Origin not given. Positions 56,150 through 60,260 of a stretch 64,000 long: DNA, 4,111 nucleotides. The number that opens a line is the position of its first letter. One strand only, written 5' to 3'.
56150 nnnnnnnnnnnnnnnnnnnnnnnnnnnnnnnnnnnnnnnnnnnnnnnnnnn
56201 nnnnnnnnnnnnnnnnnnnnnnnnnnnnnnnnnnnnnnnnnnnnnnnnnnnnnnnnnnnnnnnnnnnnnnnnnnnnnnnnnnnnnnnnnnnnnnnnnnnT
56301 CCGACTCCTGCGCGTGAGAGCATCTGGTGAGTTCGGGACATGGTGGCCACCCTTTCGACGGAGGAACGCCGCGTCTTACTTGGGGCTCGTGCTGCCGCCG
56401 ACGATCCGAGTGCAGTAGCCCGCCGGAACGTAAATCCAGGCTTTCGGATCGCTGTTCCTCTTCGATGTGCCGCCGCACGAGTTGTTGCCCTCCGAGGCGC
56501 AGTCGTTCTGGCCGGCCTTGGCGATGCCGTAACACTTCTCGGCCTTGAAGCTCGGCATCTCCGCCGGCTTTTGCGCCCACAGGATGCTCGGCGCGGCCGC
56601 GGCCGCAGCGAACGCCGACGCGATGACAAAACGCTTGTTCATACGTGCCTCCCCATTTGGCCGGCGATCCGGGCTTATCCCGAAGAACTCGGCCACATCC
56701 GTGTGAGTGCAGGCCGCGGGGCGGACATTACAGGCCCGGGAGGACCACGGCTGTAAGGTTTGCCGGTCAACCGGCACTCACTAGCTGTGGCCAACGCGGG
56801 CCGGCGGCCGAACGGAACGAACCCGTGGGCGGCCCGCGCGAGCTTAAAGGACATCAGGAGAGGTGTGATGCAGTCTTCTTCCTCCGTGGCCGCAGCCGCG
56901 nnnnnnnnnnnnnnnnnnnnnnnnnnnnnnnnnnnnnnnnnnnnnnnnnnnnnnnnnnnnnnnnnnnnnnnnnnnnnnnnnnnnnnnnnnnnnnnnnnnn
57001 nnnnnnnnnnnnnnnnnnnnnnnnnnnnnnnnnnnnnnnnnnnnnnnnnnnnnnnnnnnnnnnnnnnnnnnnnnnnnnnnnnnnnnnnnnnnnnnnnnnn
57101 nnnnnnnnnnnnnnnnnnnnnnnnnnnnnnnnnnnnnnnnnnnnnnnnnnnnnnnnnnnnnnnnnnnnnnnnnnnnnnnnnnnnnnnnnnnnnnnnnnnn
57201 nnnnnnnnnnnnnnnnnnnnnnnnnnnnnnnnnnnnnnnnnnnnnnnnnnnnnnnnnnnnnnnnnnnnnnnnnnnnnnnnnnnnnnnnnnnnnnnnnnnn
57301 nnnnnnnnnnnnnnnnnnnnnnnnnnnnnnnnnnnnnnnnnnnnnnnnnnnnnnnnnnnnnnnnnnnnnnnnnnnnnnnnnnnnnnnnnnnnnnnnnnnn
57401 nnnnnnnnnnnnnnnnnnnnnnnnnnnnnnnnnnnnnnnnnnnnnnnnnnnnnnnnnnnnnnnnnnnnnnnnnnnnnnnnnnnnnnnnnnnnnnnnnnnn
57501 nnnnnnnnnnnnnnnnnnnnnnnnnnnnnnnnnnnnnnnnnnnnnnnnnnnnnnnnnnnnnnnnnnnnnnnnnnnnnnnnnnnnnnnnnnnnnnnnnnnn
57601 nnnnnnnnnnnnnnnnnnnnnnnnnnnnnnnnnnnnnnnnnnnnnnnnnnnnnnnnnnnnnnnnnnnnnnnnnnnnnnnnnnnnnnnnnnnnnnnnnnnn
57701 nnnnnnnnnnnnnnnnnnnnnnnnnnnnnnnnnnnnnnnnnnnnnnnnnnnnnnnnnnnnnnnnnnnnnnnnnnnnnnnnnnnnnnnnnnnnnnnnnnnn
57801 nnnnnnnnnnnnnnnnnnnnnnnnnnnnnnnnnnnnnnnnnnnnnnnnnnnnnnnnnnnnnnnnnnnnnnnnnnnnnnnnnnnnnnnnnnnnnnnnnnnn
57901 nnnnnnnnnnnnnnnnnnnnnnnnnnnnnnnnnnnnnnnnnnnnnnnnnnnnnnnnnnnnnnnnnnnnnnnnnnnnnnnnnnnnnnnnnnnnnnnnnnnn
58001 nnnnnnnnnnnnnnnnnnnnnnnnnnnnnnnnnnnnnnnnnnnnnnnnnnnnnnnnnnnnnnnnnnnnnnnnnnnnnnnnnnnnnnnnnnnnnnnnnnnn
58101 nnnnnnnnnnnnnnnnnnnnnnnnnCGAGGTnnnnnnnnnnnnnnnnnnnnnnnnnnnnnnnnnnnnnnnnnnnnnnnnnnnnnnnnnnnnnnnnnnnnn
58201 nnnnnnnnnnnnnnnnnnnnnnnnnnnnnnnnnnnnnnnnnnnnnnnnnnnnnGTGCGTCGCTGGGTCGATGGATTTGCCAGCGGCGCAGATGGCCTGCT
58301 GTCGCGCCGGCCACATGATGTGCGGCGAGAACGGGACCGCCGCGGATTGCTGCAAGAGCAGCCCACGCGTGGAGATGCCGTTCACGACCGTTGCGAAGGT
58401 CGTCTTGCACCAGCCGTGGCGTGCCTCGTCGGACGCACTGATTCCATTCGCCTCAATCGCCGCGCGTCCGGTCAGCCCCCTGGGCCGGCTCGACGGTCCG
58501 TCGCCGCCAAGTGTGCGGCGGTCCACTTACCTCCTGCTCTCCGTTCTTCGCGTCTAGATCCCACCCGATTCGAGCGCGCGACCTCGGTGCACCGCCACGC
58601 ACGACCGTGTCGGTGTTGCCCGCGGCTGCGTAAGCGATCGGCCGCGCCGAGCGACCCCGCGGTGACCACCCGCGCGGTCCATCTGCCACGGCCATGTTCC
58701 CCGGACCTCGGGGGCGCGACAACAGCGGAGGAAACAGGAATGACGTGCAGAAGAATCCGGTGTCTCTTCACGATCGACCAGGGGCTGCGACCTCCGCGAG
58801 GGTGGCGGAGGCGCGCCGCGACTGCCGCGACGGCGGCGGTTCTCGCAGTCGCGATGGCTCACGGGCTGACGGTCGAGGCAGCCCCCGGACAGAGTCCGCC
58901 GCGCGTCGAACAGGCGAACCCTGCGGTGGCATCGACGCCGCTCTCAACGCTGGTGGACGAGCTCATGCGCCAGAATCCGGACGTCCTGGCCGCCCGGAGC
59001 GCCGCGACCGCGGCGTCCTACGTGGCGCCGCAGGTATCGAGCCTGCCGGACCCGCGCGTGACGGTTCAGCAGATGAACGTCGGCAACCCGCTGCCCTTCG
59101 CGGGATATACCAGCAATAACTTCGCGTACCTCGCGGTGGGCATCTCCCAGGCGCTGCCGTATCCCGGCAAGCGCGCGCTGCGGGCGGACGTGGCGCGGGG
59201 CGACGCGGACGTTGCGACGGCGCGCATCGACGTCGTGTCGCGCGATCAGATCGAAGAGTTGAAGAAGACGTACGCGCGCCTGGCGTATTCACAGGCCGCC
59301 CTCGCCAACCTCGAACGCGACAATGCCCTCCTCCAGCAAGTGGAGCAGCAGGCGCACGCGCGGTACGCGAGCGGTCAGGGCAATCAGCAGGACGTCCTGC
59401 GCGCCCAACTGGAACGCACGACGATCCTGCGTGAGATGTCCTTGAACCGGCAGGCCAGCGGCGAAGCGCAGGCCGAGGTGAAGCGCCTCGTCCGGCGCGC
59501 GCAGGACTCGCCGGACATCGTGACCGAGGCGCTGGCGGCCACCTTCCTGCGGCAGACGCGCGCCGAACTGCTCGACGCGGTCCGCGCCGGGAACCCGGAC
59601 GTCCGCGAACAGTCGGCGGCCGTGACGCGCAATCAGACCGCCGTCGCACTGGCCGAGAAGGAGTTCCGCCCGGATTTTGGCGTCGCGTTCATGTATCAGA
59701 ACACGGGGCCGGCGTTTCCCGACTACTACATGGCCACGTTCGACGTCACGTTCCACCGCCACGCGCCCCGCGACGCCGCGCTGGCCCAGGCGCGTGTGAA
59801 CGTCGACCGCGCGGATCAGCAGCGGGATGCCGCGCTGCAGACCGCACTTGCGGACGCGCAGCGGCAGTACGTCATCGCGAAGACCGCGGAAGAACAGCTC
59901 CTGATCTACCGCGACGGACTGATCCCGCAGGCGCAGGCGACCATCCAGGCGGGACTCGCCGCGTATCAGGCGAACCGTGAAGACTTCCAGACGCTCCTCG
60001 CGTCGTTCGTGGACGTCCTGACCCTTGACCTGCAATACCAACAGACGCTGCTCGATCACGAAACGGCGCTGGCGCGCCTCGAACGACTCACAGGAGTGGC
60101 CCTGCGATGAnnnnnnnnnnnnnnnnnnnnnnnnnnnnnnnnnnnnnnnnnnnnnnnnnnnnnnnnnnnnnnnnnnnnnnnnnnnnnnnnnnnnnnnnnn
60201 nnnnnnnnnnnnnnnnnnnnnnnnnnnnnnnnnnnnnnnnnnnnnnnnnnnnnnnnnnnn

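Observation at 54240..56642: Bufferin-type RiPP metallophore gene cluster (DUF2282 precursor, DUF692 MNIO, DUF2063, DoxX)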

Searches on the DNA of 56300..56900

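Call 78: search_rna_families(source=window, start=56300, end=56900, threshold=evalue, max_evalue=10)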
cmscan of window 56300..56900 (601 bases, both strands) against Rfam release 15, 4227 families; matches with E-value up to 10: 0.
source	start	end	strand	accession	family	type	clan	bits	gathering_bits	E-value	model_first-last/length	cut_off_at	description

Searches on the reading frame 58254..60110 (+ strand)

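Call 15: search_protein_families(library=pfam, proteins=[window:58254-60110:+], max_evalue=0.001)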
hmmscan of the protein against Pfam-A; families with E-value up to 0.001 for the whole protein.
window:58254-60110:+ (618 aa): 1 family
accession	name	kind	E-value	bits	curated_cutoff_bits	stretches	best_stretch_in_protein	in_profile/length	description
PF02321.23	OEP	-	2e-31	109.7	22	2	438-614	3-187/187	Outer membrane efflux protein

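Call 53: search_protein_families(library=ncbifam, proteins=[window:58254-60110:+], max_evalue=1e-10)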
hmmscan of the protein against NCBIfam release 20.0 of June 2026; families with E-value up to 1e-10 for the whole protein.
window:58254-60110:+ (618 aa): 0 families
